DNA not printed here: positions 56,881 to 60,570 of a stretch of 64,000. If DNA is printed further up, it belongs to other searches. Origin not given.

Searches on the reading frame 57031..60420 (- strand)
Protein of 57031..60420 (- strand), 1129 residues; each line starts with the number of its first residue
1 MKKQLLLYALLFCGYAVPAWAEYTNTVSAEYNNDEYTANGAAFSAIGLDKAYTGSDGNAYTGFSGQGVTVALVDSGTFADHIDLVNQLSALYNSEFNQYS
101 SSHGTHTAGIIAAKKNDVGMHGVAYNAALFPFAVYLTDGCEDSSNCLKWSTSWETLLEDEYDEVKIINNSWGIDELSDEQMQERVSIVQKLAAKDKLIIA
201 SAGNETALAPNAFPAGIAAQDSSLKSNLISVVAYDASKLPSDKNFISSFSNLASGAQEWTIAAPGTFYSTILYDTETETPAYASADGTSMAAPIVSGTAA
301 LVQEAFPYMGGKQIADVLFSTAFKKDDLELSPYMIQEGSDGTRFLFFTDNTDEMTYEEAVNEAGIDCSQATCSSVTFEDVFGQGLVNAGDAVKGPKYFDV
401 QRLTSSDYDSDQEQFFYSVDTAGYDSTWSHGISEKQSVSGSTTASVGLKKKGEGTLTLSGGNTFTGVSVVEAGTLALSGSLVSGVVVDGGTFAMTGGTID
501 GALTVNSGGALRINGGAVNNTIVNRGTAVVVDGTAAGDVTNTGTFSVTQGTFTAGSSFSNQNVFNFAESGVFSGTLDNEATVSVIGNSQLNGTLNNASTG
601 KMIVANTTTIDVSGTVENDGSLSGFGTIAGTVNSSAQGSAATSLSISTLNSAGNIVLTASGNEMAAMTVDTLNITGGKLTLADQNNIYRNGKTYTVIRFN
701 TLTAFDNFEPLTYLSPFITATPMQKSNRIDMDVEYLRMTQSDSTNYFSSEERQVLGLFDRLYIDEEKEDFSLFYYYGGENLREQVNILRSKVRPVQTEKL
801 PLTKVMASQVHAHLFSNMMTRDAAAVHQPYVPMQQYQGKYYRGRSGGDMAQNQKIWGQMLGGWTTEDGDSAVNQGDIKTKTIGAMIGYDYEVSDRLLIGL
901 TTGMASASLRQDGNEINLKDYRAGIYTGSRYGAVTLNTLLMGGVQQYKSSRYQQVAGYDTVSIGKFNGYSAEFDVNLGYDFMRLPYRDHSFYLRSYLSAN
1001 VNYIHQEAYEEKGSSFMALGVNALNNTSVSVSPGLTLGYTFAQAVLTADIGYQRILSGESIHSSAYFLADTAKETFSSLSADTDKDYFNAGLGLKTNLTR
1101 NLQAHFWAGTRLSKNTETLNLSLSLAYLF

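Call 68: search_protein_families(library=pfam, proteins=[window:57031-60420:-], max_evalue=0.0001)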
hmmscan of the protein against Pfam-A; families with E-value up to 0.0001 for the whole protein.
window:57031-60420:- (1129 aa): 3 families
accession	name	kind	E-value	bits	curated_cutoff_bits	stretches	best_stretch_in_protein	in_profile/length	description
PF00082.27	Peptidase_S8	-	1.2e-40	140.1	21.8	1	65-326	1-274/288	Subtilase family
PF03797.25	Autotransporter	-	1.4e-33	117.1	26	1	855-1105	1-251/255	Autotransporter beta-domain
PF12951.13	PATR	-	3.4e-08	33.8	27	1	448-477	1-30/30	Passenger-associated-transport-repeat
